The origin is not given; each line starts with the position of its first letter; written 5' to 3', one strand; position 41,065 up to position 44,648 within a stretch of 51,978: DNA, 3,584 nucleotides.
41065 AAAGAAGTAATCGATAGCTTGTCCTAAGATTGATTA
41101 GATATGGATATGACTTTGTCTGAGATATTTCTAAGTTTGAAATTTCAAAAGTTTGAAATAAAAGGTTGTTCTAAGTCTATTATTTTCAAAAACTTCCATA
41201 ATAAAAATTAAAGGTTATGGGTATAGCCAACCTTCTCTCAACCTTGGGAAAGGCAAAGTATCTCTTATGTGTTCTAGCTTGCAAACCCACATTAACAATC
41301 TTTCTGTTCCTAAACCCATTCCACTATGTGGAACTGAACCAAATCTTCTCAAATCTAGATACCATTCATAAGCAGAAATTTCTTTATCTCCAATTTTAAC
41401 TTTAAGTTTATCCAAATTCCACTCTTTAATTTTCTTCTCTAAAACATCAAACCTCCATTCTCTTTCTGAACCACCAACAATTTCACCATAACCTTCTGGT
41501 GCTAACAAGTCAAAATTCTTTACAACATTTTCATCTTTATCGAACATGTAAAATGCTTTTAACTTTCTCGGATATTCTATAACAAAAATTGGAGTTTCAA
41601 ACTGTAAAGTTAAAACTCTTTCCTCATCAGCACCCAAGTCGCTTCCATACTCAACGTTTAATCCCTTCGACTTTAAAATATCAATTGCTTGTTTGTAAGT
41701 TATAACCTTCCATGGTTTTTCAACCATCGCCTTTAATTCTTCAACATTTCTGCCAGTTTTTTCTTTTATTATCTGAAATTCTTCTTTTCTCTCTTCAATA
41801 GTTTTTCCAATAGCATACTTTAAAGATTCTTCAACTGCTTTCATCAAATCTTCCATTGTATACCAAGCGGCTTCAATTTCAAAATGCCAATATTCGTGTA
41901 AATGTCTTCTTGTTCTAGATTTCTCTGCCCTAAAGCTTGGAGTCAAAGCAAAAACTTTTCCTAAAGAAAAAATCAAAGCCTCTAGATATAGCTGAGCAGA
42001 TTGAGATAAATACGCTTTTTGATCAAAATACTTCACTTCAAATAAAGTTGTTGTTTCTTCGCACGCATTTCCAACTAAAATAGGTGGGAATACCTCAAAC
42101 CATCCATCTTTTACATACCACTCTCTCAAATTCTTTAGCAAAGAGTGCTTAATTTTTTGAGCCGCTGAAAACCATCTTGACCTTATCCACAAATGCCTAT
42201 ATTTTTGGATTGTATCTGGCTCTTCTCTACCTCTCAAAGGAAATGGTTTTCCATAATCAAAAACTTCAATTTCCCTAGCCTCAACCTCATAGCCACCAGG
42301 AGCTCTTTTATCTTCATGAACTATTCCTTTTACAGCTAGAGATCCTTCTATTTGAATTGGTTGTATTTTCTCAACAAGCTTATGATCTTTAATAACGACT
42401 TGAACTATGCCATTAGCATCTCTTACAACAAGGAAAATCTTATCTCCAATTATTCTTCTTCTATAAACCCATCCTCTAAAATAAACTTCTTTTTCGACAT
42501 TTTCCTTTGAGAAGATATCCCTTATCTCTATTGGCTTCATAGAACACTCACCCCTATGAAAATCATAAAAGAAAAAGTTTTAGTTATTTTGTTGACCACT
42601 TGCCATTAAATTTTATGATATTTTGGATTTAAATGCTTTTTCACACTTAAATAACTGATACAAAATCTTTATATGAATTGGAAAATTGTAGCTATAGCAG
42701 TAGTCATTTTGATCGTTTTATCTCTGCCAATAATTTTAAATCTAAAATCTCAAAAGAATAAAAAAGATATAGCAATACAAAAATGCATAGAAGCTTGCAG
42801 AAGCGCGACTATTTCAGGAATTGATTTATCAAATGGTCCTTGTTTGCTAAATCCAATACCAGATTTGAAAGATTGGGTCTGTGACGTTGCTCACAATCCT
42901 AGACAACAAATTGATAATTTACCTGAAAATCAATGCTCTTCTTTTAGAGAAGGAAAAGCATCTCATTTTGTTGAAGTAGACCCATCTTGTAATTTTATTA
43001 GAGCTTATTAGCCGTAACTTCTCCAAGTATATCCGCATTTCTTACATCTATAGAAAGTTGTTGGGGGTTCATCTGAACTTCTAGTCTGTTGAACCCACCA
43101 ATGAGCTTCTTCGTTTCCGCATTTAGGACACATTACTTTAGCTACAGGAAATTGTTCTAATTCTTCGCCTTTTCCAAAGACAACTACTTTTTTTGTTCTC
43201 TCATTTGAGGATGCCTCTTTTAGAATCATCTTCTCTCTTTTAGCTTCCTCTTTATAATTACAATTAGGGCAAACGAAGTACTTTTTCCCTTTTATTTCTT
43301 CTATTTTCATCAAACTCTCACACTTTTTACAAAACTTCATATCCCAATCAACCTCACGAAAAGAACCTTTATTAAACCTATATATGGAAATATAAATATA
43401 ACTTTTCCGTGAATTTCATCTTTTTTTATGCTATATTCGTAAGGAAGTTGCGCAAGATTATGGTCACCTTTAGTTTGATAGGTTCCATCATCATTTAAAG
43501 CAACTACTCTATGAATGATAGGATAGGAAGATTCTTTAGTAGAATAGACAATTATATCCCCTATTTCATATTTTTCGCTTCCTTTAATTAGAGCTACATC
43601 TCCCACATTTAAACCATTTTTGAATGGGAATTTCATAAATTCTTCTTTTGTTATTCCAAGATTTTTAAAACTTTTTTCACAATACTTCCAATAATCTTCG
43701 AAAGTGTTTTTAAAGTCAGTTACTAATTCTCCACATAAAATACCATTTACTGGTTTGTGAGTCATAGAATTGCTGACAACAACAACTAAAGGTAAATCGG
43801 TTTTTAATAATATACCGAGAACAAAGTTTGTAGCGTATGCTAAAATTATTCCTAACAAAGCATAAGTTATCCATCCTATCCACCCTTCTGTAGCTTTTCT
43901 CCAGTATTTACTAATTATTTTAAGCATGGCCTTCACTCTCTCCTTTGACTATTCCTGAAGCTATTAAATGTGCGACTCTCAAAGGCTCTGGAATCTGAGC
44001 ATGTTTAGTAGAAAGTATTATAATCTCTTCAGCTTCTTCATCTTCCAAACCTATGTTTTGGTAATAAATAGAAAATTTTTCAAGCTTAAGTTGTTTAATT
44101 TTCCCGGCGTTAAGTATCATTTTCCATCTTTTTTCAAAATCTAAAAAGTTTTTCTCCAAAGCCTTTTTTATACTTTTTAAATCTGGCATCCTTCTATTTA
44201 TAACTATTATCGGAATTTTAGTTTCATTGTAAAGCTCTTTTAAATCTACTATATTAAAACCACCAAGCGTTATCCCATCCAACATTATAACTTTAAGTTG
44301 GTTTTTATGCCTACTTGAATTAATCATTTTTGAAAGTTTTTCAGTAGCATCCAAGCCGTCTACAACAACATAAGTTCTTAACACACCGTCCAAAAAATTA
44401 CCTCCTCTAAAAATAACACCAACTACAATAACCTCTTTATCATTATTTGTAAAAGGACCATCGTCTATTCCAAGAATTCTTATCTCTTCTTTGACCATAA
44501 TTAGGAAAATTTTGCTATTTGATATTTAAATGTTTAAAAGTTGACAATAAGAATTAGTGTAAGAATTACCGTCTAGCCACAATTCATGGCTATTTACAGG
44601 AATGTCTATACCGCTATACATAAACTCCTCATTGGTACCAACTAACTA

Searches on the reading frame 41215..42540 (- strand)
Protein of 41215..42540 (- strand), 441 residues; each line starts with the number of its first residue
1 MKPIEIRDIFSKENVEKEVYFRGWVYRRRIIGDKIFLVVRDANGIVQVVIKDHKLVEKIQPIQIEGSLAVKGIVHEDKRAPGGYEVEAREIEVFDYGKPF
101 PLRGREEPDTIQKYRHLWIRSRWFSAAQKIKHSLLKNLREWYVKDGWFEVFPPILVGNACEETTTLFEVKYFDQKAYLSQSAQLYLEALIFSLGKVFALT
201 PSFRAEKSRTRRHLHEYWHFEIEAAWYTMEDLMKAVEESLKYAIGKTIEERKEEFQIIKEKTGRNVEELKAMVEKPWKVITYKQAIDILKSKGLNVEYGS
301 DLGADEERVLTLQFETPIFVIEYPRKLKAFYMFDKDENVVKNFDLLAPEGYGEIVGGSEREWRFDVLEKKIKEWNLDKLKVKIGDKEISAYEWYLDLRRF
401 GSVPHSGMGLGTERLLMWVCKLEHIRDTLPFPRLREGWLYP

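Call 12: search_protein_families(library=pfam, proteins=[window:41215-42540:-], max_evalue=0.001)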
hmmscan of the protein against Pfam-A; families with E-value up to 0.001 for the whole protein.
window:41215-42540:- (441 aa): 2 families
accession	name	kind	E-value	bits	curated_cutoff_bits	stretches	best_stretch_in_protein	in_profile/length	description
PF00152.25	tRNA-synt_2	-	2.4e-70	237.5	25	1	109-434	3-307/308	tRNA synthetases class II (D, K and N)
PF01336.31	tRNA_anti-codon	-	6e-10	39.4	27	1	19-93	1-74/75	OB-fold nucleic acid binding domain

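Call 91: search_protein_families(library=ncbifam, proteins=[window:41215-42540:-], max_evalue=0.00001)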
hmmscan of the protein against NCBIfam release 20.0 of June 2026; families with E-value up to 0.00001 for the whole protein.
window:41215-42540:- (441 aa): 17 families
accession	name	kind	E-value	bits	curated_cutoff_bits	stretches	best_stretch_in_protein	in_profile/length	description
NF003037.0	PRK03932.1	equivalog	8.6e-138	460.1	414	1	2-435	2-446/451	asparagine--tRNA ligase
TIGR00457.1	asnS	equivalog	4e-119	398.4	342.6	1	6-436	4-451/455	asparagine--tRNA ligase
NF003483.0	PRK05159.1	equivalog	5.5e-93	312.2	353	1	12-433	13-431/438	aspartate--tRNA(Asn) ligase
TIGR00458.1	aspS_nondisc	equivalog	2.1e-78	264.2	368.4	1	13-435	9-423/428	aspartate--tRNA(Asn) ligase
NF005052.0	PRK06462.1-1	equivalog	3.5e-48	164.4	368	1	111-434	32-346/353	asparagine synthetase A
NF005054.0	PRK06462.1-4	equivalog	6.1e-41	140.5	309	1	117-434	14-311/318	asparagine synthetase A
TIGR00459.1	aspS_bact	equivalog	1.7e-38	132.4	373.85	2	11-249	11-262/586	aspartate--tRNA ligase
NF001750.0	PRK00476.1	equivalog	2.9e-38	131.6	443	2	11-258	13-277/590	aspartate--tRNA ligase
NF001756.1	PRK00484.1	subfamily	1e-29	103.6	468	1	12-436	47-487/488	lysine--tRNA ligase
TIGR00499.1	lysS_bact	equivalog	2e-25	89.4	427.6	1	12-436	49-494/496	lysine--tRNA ligase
NF005053.0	PRK06462.1-3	equivalog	1.3e-23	84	322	1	169-427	12-260/274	asparagine synthetase A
NF005055.0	PRK06462.1-5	equivalog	6.9e-22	78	389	1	175-433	86-333/341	asparagine synthetase A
TIGR00462.1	genX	equivalog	7.2e-16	58.5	286.9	1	131-431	4-304/304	EF-P lysine aminoacylase EpmA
NF002821.0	PRK02983.1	equivalog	3.6e-15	55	742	1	13-435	656-1099/1102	bifunctional lysylphosphatidylglycerol synthetase/lysine--tRNA ligase LysX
NF009460.0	PRK12820.1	equivalog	3.1e-14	52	1379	0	112-239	157-286/723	bifunctional aspartyl-tRNA synthetase/aspartyl/glutamyl-tRNA amidotransferase subunit C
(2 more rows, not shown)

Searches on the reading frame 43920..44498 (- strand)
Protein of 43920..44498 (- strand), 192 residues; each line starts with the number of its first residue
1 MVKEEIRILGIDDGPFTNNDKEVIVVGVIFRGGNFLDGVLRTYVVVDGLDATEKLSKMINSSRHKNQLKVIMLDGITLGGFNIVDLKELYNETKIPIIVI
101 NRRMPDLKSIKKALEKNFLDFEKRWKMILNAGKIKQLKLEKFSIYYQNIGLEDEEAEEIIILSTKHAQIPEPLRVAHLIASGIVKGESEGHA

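Call 91: search_protein_families(library=ncbifam, proteins=[window:43920-44498:-], max_evalue=0.00001)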
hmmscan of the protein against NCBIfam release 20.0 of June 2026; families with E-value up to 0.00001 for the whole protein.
window:43920-44498:- (192 aa): 2 families
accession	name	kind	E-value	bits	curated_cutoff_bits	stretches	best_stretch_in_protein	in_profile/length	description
NF001977.0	PRK00766.1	equivalog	8.2e-80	266.7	235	1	2-191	6-194/195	hypothetical protein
NF052283.1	EndoDuHalo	equivalog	2.4e-22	79.4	200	1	3-182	2-179/186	endonuclease dU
